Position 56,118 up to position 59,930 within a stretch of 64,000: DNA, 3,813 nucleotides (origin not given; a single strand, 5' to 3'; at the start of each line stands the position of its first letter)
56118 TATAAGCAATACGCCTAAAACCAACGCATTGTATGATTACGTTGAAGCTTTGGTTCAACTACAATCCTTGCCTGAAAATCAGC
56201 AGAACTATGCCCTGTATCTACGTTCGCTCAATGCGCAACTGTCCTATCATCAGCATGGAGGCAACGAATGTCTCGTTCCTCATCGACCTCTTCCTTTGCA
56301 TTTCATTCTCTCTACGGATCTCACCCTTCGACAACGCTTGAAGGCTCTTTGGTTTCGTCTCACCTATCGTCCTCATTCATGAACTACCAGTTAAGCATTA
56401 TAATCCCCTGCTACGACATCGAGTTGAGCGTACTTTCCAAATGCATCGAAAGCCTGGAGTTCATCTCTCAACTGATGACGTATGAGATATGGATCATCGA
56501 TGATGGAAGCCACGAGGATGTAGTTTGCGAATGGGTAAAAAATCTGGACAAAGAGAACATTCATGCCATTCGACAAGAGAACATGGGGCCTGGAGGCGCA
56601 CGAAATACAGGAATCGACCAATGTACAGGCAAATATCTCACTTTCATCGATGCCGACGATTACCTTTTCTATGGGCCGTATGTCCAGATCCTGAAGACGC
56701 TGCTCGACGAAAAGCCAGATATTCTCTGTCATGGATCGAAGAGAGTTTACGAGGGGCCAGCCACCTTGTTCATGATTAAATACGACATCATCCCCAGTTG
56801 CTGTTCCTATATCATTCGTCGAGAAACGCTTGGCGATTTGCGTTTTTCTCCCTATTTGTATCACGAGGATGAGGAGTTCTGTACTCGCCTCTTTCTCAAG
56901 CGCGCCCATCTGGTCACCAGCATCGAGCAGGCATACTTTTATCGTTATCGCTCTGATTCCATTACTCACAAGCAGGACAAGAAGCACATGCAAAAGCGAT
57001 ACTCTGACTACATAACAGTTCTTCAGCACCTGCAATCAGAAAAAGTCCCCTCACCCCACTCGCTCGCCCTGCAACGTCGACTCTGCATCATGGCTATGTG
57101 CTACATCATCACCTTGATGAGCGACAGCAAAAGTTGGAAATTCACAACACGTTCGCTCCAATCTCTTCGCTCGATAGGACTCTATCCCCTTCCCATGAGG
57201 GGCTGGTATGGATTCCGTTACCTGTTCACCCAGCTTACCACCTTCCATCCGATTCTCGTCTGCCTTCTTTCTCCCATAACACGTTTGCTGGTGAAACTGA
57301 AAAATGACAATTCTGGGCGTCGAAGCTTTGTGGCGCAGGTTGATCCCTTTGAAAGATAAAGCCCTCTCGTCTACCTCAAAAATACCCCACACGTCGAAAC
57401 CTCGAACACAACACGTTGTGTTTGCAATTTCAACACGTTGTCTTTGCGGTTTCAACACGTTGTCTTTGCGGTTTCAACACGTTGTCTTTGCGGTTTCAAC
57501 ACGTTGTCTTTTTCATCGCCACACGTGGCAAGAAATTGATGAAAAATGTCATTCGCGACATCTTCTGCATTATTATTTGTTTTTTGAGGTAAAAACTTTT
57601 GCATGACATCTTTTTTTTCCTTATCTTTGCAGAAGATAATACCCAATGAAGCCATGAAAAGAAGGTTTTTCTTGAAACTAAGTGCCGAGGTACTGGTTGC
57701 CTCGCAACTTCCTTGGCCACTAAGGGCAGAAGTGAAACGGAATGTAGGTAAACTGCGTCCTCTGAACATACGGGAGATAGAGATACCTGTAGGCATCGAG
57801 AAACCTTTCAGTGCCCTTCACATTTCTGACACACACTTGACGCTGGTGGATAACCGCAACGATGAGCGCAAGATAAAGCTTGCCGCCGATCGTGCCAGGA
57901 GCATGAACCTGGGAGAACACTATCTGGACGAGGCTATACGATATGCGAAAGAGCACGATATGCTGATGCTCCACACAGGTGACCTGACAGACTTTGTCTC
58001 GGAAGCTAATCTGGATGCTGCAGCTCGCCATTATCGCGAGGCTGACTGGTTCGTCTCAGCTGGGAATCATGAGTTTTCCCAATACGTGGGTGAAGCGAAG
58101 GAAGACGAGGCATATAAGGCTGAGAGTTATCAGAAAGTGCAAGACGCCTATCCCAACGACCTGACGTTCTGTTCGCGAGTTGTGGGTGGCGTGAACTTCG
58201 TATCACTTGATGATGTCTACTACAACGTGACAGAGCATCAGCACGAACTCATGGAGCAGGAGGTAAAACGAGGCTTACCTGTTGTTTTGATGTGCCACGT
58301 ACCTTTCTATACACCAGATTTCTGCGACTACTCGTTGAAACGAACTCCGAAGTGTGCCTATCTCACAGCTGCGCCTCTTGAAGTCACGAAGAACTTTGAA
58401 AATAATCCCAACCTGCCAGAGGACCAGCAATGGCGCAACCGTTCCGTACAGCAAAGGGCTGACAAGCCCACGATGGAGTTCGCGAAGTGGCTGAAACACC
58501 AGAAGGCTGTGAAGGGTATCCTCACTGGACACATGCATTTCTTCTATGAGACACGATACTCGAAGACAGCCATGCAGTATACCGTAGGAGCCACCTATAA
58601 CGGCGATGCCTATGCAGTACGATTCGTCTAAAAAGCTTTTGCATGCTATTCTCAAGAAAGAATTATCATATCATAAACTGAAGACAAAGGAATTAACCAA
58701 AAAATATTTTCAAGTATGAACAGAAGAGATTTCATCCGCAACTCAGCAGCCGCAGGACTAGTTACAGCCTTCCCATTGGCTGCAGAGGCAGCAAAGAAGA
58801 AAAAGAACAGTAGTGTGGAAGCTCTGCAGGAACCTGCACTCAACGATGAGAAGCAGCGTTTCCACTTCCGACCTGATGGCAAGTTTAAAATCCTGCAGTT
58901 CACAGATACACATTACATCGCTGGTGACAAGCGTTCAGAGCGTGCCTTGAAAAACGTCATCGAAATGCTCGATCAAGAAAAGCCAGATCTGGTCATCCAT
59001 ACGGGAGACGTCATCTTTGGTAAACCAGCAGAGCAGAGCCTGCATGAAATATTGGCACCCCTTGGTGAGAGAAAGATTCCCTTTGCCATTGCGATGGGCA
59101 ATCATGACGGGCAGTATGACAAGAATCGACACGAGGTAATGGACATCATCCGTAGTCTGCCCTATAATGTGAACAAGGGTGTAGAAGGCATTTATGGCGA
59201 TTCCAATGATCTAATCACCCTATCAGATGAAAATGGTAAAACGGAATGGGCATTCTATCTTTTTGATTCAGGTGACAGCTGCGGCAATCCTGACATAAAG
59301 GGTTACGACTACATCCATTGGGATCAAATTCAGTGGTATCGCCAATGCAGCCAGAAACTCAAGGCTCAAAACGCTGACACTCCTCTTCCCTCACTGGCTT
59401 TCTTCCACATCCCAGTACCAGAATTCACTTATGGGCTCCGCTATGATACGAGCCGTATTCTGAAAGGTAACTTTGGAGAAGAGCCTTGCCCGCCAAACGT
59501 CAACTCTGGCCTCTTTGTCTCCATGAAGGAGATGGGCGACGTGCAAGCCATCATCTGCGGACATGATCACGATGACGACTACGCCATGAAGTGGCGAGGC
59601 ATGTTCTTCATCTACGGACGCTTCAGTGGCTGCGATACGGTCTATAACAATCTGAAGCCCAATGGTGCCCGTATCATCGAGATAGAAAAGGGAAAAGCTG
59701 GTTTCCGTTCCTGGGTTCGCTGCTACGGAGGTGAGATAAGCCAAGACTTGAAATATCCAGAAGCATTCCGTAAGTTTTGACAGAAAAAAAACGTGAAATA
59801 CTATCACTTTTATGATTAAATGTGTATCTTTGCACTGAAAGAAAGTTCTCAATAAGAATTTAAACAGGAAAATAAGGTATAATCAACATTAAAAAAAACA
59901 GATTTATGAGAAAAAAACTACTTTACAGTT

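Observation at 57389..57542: Dispersed family of exactly 22-bp-phased tandem arrays around the imperfect palindrome CAAC-AC-GTTG: six intergenic arrays, 29 phased units in 64 kb (longest array here)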

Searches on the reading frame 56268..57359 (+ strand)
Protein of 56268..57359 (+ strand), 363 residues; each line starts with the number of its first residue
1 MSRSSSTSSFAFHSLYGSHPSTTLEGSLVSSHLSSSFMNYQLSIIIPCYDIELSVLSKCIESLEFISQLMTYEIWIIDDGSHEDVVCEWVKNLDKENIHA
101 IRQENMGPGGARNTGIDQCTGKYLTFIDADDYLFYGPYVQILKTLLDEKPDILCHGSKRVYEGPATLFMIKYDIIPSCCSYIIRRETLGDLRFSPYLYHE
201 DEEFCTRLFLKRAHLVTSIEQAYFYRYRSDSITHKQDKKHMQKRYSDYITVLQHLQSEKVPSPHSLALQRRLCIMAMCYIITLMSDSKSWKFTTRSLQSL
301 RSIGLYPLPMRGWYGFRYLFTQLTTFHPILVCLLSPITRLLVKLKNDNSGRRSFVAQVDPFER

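Call 10: search_protein_families(library=pfam, proteins=[window:56268-57359:+])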
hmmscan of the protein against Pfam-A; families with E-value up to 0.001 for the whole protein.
window:56268-57359:+ (363 aa): 3 families
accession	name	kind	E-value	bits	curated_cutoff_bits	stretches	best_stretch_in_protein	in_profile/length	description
PF00535.33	Glycos_transf_2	-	1.8e-21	77.3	23.3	1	43-163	1-121/168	Glycosyl transferase family 2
PF10111.15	Glyco_tranf_2_2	-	3.2e-09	37.1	27.3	1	70-143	28-104/276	Glycosyltransferase like family 2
PF13641.12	Glyco_tranf_2_3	-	1.3e-07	32.4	27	1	42-149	3-115/230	Glycosyltransferase like family 2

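Call 48: find_encoding_contigs(protein=window:56379-57359:+, flank=3000, max_places=10)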
Protein window:56379-57359:+ (326 aa): 8 contigs read that carry it; 5 places shown.
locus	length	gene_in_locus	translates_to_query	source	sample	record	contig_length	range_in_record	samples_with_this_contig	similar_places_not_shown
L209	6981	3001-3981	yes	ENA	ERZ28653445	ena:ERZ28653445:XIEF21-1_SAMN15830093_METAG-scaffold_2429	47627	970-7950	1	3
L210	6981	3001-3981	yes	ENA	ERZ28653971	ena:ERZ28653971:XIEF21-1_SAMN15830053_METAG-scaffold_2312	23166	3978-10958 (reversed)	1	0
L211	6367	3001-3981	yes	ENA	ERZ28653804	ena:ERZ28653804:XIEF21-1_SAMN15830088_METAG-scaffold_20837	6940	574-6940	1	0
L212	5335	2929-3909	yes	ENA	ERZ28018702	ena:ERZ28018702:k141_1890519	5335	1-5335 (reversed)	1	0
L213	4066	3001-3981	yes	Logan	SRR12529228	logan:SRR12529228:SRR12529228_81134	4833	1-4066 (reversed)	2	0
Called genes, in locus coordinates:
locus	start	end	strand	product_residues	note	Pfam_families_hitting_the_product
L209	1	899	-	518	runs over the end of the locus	PF01943:Polysacc_synt, PF13440:Polysacc_synt_3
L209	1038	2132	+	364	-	-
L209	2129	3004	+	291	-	PF00535:Glycos_transf_2, PF10111:Glyco_tranf_2_2, PF13641:Glyco_tranf_2_3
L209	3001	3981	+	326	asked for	PF00535:Glycos_transf_2, PF10111:Glyco_tranf_2_2, PF13641:Glyco_tranf_2_3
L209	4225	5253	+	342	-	PF00149:Metallophos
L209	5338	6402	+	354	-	PF00149:Metallophos, PF12850:Metallophos_2 (weak)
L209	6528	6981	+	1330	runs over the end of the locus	PF13385:Laminin_G_3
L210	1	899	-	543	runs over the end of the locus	-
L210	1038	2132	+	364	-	-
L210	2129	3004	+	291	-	PF00535:Glycos_transf_2, PF10111:Glyco_tranf_2_2, PF13641:Glyco_tranf_2_3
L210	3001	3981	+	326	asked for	PF00535:Glycos_transf_2, PF10111:Glyco_tranf_2_2, PF13641:Glyco_tranf_2_3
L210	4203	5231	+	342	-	PF00149:Metallophos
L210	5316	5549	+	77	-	-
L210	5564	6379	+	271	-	PF00149:Metallophos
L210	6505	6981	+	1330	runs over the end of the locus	PF13385:Laminin_G_3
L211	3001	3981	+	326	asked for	PF00535:Glycos_transf_2, PF10111:Glyco_tranf_2_2, PF13641:Glyco_tranf_2_3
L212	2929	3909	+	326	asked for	PF00535:Glycos_transf_2, PF10111:Glyco_tranf_2_2, PF13641:Glyco_tranf_2_3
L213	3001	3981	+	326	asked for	PF00535:Glycos_transf_2, PF10111:Glyco_tranf_2_2, PF13641:Glyco_tranf_2_3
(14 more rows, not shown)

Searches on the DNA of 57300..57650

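Call 55: search_rna_families(source=window, start=57300, end=57650, threshold=evalue, max_evalue=1)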
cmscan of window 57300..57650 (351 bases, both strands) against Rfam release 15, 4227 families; matches with E-value up to 1: 1.
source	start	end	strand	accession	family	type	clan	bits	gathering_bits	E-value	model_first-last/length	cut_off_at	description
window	57405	57584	-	RF02376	antisense_SR1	Gene; sRNA;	-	18.6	45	0.15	1-210/210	no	SR1 sRNA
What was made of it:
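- On Rfam RNA families: At array F the best match is E = 0.15, far below its family's threshold (call 55).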

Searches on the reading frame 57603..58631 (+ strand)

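Call 10: search_protein_families(library=pfam, proteins=[window:57603-58631:+])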
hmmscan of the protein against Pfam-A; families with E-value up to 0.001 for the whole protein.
window:57603-58631:+ (342 aa): 1 family
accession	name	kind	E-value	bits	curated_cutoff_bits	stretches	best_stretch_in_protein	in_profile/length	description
PF00149.33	Metallophos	-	1e-10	42.8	21.5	1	72-312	4-189/191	Calcineurin-like phosphoesterase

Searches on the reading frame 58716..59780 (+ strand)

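Call 10: search_protein_families(library=pfam, proteins=[window:58716-59780:+])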
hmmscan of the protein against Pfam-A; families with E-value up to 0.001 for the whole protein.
window:58716-59780:+ (354 aa): 2 families
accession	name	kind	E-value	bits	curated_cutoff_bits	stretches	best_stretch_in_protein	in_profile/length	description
PF00149.33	Metallophos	-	6e-18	66.4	21.5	1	57-286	1-190/191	Calcineurin-like phosphoesterase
PF12850.12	Metallophos_2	-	7.9e-08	32.9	27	1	58-137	2-60/154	Calcineurin-like phosphoesterase superfamily domain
